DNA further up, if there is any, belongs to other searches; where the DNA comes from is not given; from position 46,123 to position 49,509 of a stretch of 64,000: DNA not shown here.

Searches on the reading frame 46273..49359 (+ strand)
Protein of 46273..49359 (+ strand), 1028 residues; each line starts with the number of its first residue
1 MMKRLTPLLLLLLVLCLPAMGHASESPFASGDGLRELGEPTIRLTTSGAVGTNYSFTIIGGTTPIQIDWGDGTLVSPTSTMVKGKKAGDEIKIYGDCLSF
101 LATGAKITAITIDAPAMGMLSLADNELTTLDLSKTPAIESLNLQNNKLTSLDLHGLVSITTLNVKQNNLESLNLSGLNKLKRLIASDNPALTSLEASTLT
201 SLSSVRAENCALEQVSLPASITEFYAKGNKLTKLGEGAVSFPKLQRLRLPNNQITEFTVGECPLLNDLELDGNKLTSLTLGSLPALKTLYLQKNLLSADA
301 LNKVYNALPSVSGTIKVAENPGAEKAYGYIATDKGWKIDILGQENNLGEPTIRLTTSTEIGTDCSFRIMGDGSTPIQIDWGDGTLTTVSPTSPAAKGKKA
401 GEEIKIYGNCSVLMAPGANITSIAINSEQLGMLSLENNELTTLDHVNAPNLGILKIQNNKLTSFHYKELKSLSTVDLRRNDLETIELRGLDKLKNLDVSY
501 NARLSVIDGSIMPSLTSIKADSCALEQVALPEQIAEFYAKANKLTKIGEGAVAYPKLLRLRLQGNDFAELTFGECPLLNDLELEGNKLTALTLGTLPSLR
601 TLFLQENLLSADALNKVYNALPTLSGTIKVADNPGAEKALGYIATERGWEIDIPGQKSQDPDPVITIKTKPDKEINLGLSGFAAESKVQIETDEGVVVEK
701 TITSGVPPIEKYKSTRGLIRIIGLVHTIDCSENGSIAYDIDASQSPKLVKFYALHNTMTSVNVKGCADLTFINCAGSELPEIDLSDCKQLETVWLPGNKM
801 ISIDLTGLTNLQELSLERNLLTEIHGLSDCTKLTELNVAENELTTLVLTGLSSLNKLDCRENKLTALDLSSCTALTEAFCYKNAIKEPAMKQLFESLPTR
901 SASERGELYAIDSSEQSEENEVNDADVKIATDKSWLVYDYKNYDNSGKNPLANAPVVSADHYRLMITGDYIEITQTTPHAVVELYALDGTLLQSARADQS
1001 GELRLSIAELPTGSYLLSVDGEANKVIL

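Call 7: search_protein_families(library=pfam, proteins=[window:46273-49359:+])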
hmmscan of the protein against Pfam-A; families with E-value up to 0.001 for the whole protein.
window:46273-49359:+ (1028 aa): 4 families
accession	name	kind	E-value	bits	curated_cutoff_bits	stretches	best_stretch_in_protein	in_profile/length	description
PF12799.13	LRR_4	-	3.6e-30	103.7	27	2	809-846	1-39/44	Leucine Rich repeats (2 copies)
PF13855.12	LRR_8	-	3.6e-23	81.5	27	1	806-843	22-61/61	Leucine rich repeat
PF23952.1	LRR_EndoS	-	8.5e-08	32.9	27.9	0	433-501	50-116/116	Endo-beta-N-acetylglucosaminidase EndoS LRR domain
PF18962.6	Por_Secre_tail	-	0.00062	20.5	27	0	970-1026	9-69/75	Secretion system C-terminal sorting domain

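Call 8: search_protein_families(library=ncbifam, proteins=[window:46273-49359:+])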
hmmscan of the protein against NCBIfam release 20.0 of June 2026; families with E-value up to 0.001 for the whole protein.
window:46273-49359:+ (1028 aa): 7 families
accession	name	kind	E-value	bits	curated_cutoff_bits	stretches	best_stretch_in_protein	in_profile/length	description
NF033187.0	internalin_J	exception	1.1e-26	93.4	1700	3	726-889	96-258/846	class 1 internalin InlJ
NF011897.0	PRK15370.1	equivalog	4.6e-19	67.7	1113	3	424-611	195-381/755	SPI-1 type III secretion system effector E3 ubiquitin transferase SlrP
NF047464.1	FibnectbindLIC11051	equivalog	8.6e-19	67.4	1000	2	114-295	419-615/685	LIC_11051 family fibronectin-binding protein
NF033190.2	inl_like_NEAT_1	exception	3.5e-09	35.5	1275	1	766-868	350-454/754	NEAT domain-containing leucine-rich repeat protein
NF033189.1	internalin_A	exception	2.4e-07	29.5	1600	1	790-879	252-344/799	class 1 internalin InlA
NF041381.1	XopAC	subfamily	2.1e-06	26.7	450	0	160-279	69-200/451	XopAC/AvrAC family type III secretion system effector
NF033188.1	internalin_H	exception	4.6e-05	22.3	1050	1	790-885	144-242/548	InlH/InlC2 family class 1 internalin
